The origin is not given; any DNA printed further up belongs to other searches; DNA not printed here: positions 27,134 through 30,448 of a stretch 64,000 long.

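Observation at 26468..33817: Compact operon of uncharacterised membrane proteins: two zinc-ribbon proteins bracket a 1259-aa giant, with a lectin-like lipoprotein and a mini-TM protein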

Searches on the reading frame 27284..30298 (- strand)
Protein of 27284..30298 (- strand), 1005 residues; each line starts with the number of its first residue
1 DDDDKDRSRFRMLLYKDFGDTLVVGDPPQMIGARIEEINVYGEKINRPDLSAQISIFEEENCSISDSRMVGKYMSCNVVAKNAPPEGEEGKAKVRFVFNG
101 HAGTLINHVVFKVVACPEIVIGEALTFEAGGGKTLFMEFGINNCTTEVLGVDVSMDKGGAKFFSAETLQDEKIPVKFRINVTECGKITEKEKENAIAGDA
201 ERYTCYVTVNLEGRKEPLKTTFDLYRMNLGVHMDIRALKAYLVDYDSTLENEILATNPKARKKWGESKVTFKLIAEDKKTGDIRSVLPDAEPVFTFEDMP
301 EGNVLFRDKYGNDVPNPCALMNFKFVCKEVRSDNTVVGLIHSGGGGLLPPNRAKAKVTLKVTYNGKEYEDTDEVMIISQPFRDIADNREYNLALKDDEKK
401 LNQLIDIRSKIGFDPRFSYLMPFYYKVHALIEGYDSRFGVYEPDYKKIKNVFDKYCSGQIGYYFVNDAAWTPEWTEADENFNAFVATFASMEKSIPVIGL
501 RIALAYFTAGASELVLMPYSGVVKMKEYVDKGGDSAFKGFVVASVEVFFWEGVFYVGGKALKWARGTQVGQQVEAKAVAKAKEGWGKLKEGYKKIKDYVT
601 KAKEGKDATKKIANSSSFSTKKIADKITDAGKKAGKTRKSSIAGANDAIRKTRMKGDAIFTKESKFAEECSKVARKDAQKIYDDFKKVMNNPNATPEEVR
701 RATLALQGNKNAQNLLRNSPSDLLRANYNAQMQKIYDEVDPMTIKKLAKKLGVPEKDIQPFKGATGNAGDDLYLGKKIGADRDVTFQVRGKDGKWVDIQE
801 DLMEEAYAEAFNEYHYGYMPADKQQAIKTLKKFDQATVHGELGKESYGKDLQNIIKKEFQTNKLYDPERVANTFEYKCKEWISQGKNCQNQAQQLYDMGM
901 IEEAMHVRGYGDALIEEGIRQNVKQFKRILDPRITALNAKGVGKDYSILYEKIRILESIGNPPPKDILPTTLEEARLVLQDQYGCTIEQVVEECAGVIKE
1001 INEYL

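Call 45: search_protein_representatives(alignment_id=A2)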
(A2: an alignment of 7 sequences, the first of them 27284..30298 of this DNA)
Query: 7 sequences, 995 profile positions. Proteins with E-value up to 0.001 (for the whole library): 764; up to 1e-10: 579; up to 1e-30: 200. The best 150 are listed.
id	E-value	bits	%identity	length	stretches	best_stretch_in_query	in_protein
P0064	0.0e+00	1450.0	-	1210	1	1-995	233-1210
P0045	0.0e+00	1290.1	-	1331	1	2-994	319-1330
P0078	0.0e+00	1236.1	-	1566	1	2-993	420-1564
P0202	0.0e+00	1200.6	-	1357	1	3-994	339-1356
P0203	0.0e+00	1177.5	-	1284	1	2-995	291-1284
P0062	0.0e+00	1141.9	-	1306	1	2-994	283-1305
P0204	0.0e+00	1107.5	-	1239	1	4-995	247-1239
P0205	0.0e+00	1089.4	-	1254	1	1-994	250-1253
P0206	0.0e+00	1053.3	-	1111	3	12-571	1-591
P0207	1.6e-276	936.5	-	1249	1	1-994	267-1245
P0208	3.3e-260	882.6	-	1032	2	2-447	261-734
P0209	1.1e-250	851.0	-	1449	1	2-985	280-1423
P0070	6.8e-242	821.9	-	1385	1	3-994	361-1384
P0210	1.7e-239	814.0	-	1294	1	2-946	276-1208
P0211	2.2e-234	797.1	-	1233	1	1-988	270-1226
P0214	4.0e-209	713.5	-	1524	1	1-986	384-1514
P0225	1.1e-168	579.6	-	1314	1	3-980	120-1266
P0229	2.6e-145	502.2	-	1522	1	1-989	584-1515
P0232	8.8e-140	483.9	-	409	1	591-995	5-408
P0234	3.0e-138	478.9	-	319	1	681-995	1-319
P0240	2.1e-126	439.6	-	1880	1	2-944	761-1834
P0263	2.3e-100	353.5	-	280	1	724-994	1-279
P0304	1.3e-80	288.1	-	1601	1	3-977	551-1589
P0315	1.0e-74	268.5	-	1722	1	5-797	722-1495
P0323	2.2e-68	247.6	-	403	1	602-989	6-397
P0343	4.6e-53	196.9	-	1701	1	1-789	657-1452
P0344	2.5e-52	194.4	-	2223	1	181-923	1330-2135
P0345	1.5e-51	191.9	-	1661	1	2-805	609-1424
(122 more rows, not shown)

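Call 51: search_protein_families(library=pfam, alignment_id=A6, max_evalue=0.001)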
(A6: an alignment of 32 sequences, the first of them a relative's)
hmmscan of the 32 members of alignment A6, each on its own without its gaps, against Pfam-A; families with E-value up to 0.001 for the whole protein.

A. member 1, P0344 (2223 aa): 0 families

B. families by the number of members that match (of 32 scanned): 5 families
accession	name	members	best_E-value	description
PF13240.11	Zn_Ribbon_1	9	1.2e-11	zinc-ribbon domain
PF13248.11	Zn_ribbon_3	4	3.8e-09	zinc-ribbon domain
PF12773.13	DZR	4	1.1e-07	Double zinc ribbon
PF02922.24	CBM_48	1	0.00018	Carbohydrate-binding module 48 (Isoamylase N-terminal domain)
PF10814.13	CwsA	1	0.00057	Cell wall synthesis protein CwsA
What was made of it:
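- Closest known: Single-pass transmembrane sensors with variable outer domains. Same: One relative has a CBM_48 match (call 51).
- The ribbon is fused to the giant itself in 9 of 32 distant members (call 51). One distant member has a CBM_48 match in its outer part (call 51).
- Tried and rejected: A scan of 32 distant giants found only ribbons, one CBM_48 and one CwsA (call 51).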

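Call 54: search_protein_families(library=pfam, proteins=[P0232, P0234, P0263, P0323], max_evalue=5)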
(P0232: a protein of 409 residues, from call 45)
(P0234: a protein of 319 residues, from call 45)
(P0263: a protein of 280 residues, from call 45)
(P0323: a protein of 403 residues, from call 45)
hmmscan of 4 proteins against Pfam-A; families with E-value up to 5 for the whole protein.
P0232 (409 aa): 2 families
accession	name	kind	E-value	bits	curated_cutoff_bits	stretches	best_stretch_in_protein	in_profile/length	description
PF01765.24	RRF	-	1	9.6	29.7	1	25-98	92-159/164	Ribosome recycling factor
PF07554.19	FIVAR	-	4.4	8.4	29.2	1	65-112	17-67/71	FIVAR domain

P0234 (319 aa): 0 families

P0263 (280 aa): 3 families
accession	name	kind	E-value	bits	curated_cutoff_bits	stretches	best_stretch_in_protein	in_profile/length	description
PF13732.12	DrrA1-3_C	-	0.028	15.6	27.4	0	119-174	7-61/81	ATP-binding protein DrrA1-3-like, C-terminal domain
PF25568.1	AAA_lid_At3g28540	-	0.15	12.5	27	1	164-192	37-62/75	At3g28540-like, AAA+ ATPase lid domain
PF00453.23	Ribosomal_L20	-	0.17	12.5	30.8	1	195-229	49-82/107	Ribosomal protein L20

P0323 (403 aa): 2 families
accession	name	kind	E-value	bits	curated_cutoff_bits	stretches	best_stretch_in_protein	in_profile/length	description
PF07366.18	SnoaL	-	0.085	13.1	28.4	1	90-189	11-108/126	SnoaL-like polyketide cyclase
PF17846.6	XRN_M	-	0.19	11.1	23.8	1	22-150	69-201/443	Xrn1 helical domain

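Call 55: find_related_loci(query=A2, collection=genome_contigs, flank=10000)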
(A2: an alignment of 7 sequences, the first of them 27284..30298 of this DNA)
Query A2 (1005 aa) in genome_contigs; peptide patterns used: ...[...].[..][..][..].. (x = any residue, [..] = any of these).
107 stretches matched a pattern; 83 encode a relative of the query (tblastn E <= 1e-3); the best 80 are kept; 76 distinct loci.
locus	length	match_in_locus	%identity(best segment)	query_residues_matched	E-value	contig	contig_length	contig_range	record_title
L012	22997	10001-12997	93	7-1005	0e+0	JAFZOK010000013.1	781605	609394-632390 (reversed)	MAG: Bacteroidales bacterium isolate RGIG7951 Water_buffalos_Rumen-1__c261753, whole genome shotgun sequence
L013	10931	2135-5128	83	8-1005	0e+0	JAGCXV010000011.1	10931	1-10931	MAG: Bacteroidales bacterium isolate RGIG10221 Yak_Rumen-5__c174776, whole genome shotgun sequence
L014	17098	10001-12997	78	7-1005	0e+0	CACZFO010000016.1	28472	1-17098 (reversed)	MAG: uncultured Bacteroidia bacterium isolate RUG12577 genome assembly, contig: RUG12577_asm_16, whole genome shotgun se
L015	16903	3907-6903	78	7-1005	0e+0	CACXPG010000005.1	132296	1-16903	MAG: uncultured Bacteroidia bacterium isolate RUG11482 genome assembly, contig: RUG11482_asm_5, whole genome shotgun seq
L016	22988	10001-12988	61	3-1005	0e+0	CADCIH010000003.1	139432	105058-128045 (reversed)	MAG: uncultured Bacteroidia bacterium isolate RUG14679 genome assembly, contig: RUG14679_asm_3, whole genome shotgun seq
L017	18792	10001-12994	86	8-1005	0e+0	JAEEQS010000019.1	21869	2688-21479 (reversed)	MAG: Bacteroidales bacterium isolate Tb.RUG.340 NODE_9176_length_21869_cov_5.599025, whole genome shotgun sequence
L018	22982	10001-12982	56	7-1005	0e+0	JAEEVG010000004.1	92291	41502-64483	MAG: Bacteroidales bacterium isolate Tb.RUG.448 NODE_454_length_92291_cov_8.505686, whole genome shotgun sequence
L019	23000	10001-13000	61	1-1005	0e+0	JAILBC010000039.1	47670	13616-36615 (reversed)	MAG: Bacteroidales bacterium isolate RUI549 k141_11678478_flag=0_multi=48.3493_len=47670, whole genome shotgun sequence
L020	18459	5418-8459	43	8-1005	0e+0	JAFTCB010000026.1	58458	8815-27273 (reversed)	MAG: Bacteroidales bacterium isolate RGIG3682 Goat_Rumen.Co__c771661, whole genome shotgun sequence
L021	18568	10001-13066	44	8-1005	0e+0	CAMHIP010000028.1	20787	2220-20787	MAG: uncultured Bacteroidales bacterium isolate SRR11784285_bin.42_metaWRAP_v1.3_MAG genome assembly, contig: ERZ1220277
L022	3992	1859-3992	73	7-700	0e+0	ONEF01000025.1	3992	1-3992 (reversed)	uncultured Bacteroidales bacterium isolate RUG234 genome assembly, contig: scaffold_23428, whole genome shotgun sequence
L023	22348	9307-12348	43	8-1005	0e+0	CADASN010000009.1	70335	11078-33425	MAG: uncultured Bacteroidia bacterium isolate RUG13584 genome assembly, contig: RUG13584_asm_9, whole genome shotgun seq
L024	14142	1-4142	44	8-1005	0e+0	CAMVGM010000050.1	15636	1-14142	MAG TPA_asm: uncultured Bacteroidales bacterium isolate SRR8387718_bin.64_metaWRAP_v1.3_MAG genome assembly, contig: ERZ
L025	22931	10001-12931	42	2-1005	0e+0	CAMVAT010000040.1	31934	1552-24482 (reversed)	MAG TPA_asm: uncultured Prevotellaceae bacterium isolate SRR8387716_bin.102_metaWRAP_v1.3_MAG genome assembly, contig: E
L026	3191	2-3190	82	8-1005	0e+0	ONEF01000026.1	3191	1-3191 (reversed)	uncultured Bacteroidales bacterium isolate RUG234 genome assembly, contig: scaffold_25841, whole genome shotgun sequence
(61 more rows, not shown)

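Call 68: list_cluster_members(proteins=[P0344, P0240, P0315, P0343, P0345, P0304, P0229, P0214, P0209, P0225])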
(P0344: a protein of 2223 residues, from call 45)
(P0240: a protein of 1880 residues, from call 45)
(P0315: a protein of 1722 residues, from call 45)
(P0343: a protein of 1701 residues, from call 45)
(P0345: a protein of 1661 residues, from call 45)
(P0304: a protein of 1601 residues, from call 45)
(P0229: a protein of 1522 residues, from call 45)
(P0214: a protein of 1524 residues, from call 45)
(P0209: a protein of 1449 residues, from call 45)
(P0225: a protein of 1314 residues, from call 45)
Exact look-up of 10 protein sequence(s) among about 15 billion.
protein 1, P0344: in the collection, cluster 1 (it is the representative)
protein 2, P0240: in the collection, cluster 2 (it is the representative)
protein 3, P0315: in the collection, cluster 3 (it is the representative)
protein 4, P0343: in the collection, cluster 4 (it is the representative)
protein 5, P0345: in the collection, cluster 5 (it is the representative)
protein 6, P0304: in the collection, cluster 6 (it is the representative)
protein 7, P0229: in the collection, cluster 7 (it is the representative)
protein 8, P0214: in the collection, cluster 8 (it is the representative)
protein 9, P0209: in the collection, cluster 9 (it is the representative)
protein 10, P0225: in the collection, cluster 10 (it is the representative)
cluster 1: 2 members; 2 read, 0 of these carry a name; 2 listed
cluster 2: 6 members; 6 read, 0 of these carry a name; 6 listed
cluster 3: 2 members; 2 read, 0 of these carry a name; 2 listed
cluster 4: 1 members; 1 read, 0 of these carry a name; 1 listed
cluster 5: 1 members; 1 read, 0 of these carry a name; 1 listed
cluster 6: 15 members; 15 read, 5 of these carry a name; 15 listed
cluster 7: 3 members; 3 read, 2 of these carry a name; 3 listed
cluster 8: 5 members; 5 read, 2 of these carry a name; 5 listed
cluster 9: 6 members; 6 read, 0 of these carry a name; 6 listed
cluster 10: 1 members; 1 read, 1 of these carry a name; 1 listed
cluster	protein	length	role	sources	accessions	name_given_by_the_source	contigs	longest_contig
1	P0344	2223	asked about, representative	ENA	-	-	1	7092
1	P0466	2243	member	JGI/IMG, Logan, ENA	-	-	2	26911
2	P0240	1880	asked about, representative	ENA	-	-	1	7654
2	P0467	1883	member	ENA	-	-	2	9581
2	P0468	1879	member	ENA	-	-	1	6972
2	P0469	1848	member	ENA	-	-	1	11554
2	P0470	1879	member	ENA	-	-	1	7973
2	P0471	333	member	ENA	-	-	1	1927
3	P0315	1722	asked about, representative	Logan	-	-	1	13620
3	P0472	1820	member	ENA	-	-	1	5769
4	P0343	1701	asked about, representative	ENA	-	-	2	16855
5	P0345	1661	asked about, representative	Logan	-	-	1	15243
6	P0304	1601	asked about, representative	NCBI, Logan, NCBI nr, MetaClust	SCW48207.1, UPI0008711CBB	zinc-ribbon domain-containing protein [Ruminococcaceae bacterium YRB3002] | status=active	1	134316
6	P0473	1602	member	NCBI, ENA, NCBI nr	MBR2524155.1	MAG: zinc-ribbon domain-containing protein [Clostridiales bacterium] | zinc-ribbon domain-containing protein [Clostridiales bacterium]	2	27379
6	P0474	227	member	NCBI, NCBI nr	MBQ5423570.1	MAG: hypothetical protein IIU27_06785, partial [Clostridiales bacterium] | hypothetical protein [Clostridiales bacterium]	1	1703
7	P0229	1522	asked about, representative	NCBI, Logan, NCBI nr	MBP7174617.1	MAG: zinc ribbon domain-containing protein [Thermoclostridium sp.] | zinc ribbon domain-containing protein [Thermoclostridium sp.]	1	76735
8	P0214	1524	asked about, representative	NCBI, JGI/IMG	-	hypothetical protein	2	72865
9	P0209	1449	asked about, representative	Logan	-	-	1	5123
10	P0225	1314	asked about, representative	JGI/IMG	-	hypothetical protein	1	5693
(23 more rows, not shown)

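Call 82: find_related_loci(query=A2, collection=viral_contigs, flank=8000)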
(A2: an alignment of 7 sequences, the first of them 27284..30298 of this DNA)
Query A2 (1005 aa) in viral_contigs; peptide patterns used: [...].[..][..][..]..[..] (x = any residue, [..] = any of these).
55 stretches matched a pattern, but none encodes a relative of the query by tblastn (E <= 1e-3).

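Call 91: search_protein_families(library=padloc, alignment_id=A9, max_evalue=0.00001)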
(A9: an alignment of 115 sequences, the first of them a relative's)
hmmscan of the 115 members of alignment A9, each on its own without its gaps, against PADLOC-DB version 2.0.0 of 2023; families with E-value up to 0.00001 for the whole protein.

A. member 1, L012:290-1762:+ (491 aa): 0 families

B. families by the number of members that match (of 115 scanned): 40 families (the first 25 are shown)
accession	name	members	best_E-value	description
PDLC04135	mad3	3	9.2e-35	mads_3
PDLC04140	mad8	3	2.3e-13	mads_8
PDLC02980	AriA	2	1.7e-07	-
PDLC01991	CARF_m8--CARF_LolE_TM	2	8.3e-07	-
PDLC03608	REase_MTase_IIG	1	3.3e-95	Type IIG restriction enzyme-methyltransferase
PDLC03602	REase_MTase_IIG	1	3.2e-70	Type IIG restriction enzyme-methyltransferase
PDLC03619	REase_MTase_IIG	1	1e-56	Type IIG restriction enzyme-methyltransferase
PDLC04756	PDC-M64B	1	2.2e-49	-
PDLC03616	REase_MTase_IIG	1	4.8e-48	Type IIG restriction enzyme-methyltransferase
PDLC03021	MTase_I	1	4.2e-34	Type I methyltransferase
PDLC04134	mad2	1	2e-25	mads_2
PDLC04755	PDC-M64B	1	1.3e-21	-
PDLC03026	MTase_I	1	2.5e-18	Type I methyltransferase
PDLC03029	MTase_I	1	2.9e-17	Type I methyltransferase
PDLC03031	MTase_I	1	6.6e-17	Type I methyltransferase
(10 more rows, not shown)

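Call 92: search_protein_families(library=pfam, alignment_id=A9, max_evalue=0.00001)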
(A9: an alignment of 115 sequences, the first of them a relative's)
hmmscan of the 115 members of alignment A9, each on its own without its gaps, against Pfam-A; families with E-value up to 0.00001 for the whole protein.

A. member 1, L012:290-1762:+ (491 aa): 3 families
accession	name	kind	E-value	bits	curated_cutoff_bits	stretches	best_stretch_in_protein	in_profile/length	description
PF00919.26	UPF0004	-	3.2e-28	98.1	27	1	11-108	1-98/98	Uncharacterized protein family UPF0004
PF04055.27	Radical_SAM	-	7.1e-25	88.5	29.5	1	157-332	1-165/166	Radical SAM superfamily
PF01938.26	TRAM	-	2.8e-10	40.4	21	1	387-449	1-61/61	TRAM domain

B. families by the number of members that match (of 115 scanned): 137 families (the first 25 are shown)
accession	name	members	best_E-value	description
PF00005.33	ABC_tran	3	2.6e-38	ABC transporter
PF00871.23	Acetate_kinase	2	3.7e-150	Acetokinase family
PF01515.24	PTA_PTB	2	1.6e-121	Phosphate acetyl/butaryl transferase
PF01554.23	MatE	2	1.3e-41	MatE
PF13393.11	tRNA-synt_His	2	8.7e-36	Histidyl-tRNA synthetase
PF02602.20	HEM4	2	6.3e-31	Uroporphyrinogen-III synthase HemD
PF00534.26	Glycos_transf_1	2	3.5e-29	Glycosyl transferases group 1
PF00919.26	UPF0004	2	1.3e-28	Uncharacterized protein family UPF0004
PF12704.14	MacB_PCD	2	4.4e-28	MacB-like periplasmic core domain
PF04055.27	Radical_SAM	2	6e-28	Radical SAM superfamily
PF13692.12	Glyco_trans_1_4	2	3.1e-25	Glycosyl transferases group 1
PF12682.12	Flavodoxin_4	2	1.2e-20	Flavodoxin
PF14093.11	DUF4271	2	2.2e-19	Domain of unknown function (DUF4271)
PF12833.13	HTH_18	2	4.2e-18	Helix-turn-helix domain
PF02687.27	FtsX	2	8.5e-18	FtsX-like permease C-terminal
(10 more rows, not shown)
